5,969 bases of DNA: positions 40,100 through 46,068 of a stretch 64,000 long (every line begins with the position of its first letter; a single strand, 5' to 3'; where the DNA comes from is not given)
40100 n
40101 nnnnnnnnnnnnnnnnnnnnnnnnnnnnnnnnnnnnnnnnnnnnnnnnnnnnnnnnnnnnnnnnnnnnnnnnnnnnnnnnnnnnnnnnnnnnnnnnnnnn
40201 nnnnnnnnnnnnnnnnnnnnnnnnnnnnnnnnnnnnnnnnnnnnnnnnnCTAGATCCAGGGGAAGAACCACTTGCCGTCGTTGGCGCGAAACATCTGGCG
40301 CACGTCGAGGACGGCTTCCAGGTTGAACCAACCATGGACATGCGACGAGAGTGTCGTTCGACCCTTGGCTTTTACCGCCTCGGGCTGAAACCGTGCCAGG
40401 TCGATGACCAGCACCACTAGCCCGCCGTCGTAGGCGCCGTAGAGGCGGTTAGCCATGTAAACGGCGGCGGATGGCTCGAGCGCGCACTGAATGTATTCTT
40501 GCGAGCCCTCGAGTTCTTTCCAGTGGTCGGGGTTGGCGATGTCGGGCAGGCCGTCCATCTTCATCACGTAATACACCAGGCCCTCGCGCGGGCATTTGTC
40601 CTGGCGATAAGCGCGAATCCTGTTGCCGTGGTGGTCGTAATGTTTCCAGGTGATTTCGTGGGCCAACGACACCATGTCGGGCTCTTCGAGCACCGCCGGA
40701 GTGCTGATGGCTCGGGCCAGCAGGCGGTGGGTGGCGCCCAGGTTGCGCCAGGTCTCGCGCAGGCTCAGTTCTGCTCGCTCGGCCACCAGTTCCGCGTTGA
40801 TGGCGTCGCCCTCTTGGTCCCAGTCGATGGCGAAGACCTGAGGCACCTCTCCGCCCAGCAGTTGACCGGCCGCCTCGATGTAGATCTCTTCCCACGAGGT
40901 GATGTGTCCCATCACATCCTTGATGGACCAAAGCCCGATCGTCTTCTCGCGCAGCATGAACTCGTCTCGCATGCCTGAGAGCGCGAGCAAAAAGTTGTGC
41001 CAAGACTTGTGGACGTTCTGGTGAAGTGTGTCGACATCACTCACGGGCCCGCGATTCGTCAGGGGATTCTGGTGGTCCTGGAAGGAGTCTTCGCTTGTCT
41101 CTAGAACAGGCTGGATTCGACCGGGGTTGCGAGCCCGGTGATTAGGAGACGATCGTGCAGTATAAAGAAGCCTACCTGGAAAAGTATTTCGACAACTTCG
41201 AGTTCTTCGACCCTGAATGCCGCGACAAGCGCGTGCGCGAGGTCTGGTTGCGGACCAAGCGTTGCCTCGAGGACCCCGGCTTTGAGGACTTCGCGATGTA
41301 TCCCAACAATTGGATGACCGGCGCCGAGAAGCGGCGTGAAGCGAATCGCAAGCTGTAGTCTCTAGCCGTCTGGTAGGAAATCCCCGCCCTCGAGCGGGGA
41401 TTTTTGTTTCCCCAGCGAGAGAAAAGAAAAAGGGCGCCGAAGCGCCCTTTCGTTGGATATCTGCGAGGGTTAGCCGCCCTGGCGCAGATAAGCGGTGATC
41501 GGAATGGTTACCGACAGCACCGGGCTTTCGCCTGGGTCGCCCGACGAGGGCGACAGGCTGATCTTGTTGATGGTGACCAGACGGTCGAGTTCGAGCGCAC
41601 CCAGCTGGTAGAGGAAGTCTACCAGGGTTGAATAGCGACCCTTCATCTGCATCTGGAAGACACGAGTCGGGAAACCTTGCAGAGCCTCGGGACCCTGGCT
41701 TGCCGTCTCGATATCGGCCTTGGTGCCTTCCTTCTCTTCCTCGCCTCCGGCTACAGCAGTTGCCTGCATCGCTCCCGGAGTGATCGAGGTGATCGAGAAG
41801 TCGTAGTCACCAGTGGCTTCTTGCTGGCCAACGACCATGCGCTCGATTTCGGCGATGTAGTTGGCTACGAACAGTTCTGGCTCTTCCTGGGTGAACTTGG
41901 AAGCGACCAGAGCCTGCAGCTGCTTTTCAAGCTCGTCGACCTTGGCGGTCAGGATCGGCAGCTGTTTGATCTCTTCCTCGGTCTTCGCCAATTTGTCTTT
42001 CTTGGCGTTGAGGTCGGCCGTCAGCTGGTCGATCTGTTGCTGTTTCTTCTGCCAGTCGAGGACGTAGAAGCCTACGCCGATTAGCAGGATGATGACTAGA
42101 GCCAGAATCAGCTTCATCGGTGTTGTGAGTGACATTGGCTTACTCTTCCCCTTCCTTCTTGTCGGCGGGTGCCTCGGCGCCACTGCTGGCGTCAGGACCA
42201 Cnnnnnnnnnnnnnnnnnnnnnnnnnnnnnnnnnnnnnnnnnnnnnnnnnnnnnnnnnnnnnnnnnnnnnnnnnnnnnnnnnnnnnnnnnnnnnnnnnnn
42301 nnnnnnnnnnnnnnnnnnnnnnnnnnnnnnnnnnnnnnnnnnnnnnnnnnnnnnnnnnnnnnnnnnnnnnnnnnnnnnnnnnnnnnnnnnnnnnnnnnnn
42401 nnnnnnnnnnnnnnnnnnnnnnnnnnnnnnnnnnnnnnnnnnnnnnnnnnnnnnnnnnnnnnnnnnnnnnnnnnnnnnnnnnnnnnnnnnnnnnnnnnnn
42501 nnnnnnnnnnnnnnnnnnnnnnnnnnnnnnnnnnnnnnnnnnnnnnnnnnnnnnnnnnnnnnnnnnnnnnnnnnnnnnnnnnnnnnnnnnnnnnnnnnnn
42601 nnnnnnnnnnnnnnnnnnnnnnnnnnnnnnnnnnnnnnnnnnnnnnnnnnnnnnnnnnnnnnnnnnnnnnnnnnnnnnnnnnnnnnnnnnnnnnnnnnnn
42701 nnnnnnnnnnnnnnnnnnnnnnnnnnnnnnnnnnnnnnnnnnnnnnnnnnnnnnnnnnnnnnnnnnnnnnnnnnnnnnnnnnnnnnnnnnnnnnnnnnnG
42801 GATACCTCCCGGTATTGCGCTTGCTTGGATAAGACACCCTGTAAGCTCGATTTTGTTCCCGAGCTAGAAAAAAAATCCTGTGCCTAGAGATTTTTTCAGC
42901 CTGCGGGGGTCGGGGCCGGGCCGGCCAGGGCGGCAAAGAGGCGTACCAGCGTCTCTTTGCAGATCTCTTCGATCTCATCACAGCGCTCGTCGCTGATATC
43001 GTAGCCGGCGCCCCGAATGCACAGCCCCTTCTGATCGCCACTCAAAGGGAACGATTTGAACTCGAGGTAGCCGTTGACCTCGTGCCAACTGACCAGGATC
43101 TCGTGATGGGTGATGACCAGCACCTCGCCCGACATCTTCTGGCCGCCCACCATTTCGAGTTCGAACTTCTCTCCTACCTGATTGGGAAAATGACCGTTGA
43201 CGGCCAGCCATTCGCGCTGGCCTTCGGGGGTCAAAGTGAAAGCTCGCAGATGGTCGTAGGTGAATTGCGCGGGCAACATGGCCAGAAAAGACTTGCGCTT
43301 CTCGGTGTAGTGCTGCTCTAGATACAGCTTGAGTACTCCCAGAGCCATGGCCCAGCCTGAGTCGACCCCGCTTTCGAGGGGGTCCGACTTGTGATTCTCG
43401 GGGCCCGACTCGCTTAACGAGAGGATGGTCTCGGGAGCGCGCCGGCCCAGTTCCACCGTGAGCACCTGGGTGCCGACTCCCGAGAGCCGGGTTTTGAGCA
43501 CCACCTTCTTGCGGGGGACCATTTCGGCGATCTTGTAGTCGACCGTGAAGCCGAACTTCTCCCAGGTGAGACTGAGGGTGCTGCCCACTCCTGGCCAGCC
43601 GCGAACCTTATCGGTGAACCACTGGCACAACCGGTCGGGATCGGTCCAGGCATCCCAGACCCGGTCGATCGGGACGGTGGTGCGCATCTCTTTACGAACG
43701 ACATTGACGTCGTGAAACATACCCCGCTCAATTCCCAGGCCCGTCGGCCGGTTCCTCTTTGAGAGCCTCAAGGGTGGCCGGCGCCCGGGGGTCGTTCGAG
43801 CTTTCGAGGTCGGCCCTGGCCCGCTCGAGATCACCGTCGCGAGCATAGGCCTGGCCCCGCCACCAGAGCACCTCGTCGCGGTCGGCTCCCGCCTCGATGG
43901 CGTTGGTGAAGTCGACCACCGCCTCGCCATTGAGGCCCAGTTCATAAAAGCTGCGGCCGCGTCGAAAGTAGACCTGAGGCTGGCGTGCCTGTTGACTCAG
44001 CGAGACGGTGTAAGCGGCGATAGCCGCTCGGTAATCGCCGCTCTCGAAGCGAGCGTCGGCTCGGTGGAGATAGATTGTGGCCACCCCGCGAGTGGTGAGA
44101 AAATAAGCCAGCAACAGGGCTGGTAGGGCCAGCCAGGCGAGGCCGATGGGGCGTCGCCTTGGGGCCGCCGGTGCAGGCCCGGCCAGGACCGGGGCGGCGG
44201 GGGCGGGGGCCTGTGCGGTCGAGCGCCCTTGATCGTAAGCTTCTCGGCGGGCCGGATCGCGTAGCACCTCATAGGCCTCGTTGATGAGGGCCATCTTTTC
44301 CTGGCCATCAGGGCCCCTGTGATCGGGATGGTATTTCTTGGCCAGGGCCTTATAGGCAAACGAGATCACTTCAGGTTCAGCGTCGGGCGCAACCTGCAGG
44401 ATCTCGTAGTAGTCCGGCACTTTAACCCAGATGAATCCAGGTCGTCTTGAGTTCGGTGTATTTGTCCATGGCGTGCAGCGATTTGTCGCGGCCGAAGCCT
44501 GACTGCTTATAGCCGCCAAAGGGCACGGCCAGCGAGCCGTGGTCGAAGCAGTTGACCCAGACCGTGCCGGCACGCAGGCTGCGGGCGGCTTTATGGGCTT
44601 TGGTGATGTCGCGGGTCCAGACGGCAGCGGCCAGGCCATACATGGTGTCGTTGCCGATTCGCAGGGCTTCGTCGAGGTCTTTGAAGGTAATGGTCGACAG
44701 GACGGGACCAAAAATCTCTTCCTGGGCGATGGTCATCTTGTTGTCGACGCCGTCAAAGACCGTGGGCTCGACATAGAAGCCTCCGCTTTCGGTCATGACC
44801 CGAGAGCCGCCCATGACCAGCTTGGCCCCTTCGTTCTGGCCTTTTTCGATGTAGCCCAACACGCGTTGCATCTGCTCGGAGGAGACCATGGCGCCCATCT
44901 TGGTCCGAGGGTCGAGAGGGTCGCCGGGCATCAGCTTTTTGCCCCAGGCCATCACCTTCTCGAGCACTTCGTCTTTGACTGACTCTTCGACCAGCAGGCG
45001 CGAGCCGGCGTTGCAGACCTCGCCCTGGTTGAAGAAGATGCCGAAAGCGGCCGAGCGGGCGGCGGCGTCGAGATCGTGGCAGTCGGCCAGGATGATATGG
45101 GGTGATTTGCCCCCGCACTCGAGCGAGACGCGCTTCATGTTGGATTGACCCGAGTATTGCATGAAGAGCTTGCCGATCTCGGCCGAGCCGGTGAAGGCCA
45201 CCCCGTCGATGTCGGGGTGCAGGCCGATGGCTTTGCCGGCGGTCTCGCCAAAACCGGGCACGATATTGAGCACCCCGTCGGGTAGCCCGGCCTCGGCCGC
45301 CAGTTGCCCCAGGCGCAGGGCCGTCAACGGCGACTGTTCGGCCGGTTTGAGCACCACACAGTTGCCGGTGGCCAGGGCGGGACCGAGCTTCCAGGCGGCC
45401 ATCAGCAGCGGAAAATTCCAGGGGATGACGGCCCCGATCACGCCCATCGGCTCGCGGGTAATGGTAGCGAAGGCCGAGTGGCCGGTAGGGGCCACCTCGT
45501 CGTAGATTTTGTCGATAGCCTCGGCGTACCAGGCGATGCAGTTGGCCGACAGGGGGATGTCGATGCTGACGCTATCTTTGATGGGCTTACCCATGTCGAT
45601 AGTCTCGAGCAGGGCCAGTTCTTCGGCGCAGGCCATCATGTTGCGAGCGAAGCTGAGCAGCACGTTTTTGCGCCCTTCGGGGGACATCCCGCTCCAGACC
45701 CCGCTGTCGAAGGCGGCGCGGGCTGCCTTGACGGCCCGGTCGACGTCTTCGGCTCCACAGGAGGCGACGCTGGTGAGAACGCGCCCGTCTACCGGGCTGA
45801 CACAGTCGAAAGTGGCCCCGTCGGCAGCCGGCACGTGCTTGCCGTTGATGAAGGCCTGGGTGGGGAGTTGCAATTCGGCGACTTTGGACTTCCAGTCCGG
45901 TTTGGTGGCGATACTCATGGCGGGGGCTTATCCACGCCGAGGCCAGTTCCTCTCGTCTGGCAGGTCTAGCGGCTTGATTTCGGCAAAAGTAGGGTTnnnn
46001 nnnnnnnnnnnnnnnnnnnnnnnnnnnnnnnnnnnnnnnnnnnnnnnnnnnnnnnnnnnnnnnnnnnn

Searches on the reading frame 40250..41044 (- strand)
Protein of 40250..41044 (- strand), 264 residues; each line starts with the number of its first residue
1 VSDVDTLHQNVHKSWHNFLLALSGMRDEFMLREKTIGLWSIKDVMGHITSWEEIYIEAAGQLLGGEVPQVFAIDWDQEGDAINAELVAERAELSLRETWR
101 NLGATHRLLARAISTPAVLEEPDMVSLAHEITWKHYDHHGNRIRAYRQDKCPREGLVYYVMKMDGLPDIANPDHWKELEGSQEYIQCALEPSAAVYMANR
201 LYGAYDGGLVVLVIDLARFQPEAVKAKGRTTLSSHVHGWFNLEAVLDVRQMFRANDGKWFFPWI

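Call 44: search_protein_families(library=pfam, proteins=[window:40250-41044:-], max_evalue=0.00001)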
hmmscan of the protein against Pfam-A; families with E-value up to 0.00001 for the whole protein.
window:40250-41044:- (264 aa): 1 family
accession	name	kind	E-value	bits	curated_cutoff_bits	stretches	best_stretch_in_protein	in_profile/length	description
PF12867.12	DinB_2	-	2.5e-06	28.4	24.8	1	12-93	3-83/128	DinB superfamily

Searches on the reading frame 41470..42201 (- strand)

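Call 44: search_protein_families(library=pfam, proteins=[window:41470-42201:-], max_evalue=0.00001)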
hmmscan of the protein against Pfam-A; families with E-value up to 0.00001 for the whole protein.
window:41470-42201:- (243 aa): 1 family
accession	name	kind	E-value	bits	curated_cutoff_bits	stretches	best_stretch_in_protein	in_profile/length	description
PF04350.18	PilO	-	5.3e-06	27.1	22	0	176-238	82-141/145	Pilus assembly protein, PilO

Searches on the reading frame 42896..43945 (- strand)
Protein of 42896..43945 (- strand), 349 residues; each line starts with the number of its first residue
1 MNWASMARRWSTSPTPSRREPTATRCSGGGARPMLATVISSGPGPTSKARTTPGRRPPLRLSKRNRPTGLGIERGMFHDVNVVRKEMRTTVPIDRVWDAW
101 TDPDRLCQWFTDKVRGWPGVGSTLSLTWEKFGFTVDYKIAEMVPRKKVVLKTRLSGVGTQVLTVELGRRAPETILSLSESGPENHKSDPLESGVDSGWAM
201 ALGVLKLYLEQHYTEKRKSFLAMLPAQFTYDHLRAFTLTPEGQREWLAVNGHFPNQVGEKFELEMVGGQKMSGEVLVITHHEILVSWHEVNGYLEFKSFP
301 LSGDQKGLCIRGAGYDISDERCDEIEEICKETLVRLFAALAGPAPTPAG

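Call 44: search_protein_families(library=pfam, proteins=[window:42896-43945:-], max_evalue=0.00001)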
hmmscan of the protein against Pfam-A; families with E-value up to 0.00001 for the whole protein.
window:42896-43945:- (349 aa): 1 family
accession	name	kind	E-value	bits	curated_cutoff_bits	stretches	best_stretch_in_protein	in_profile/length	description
PF08327.17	AHSA1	-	4.8e-13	49.9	22.1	1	91-210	2-125/125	Activator of Hsp90 ATPase homolog 1-like protein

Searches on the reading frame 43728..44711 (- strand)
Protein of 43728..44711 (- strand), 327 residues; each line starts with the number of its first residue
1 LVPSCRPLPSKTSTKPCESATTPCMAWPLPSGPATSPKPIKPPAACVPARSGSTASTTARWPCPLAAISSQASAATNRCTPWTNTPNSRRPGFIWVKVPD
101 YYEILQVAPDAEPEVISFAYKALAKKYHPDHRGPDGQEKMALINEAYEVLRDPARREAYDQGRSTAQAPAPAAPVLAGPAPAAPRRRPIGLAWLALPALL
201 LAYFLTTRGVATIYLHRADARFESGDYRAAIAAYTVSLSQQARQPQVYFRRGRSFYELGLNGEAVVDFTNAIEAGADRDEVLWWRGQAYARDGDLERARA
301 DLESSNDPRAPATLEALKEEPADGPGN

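Call 44: search_protein_families(library=pfam, proteins=[window:43728-44711:-], max_evalue=0.00001)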
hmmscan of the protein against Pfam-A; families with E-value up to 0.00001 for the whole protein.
window:43728-44711:- (327 aa): 7 families
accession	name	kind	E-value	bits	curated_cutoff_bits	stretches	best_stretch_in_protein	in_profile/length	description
PF00226.36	DnaJ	-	4.4e-19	68.8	27.8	1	100-160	1-63/63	DnaJ domain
PF07719.23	TPR_2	-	1.8e-10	40.5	27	0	280-303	2-25/34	Tetratricopeptide repeat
PF13432.12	TPR_16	-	4.6e-09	37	32.7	0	250-307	2-61/65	Tetratricopeptide repeat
PF13414.12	TPR_11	-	4.8e-08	33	26.8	0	219-259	2-42/42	TPR repeat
PF13181.12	TPR_8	-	1.5e-07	31.5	25.7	0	211-234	1-24/34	Tetratricopeptide repeat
PF00515.34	TPR_1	-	2.1e-07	30.9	27.8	0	246-273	2-29/34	Tetratricopeptide repeat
PF13174.12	TPR_6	-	6.9e-06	26.8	26.3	0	280-303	1-24/33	Tetratricopeptide repeat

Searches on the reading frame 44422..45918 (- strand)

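Call 7: search_protein_families(library=pfam, proteins=[window:44422-45918:-], max_evalue=0.001)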
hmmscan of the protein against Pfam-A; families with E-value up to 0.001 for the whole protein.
window:44422-45918:- (498 aa): 1 family
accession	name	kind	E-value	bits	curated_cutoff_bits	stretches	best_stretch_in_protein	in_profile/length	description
PF00171.27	Aldedh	-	6.6e-172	572.6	23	1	32-492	5-460/461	Aldehyde dehydrogenase family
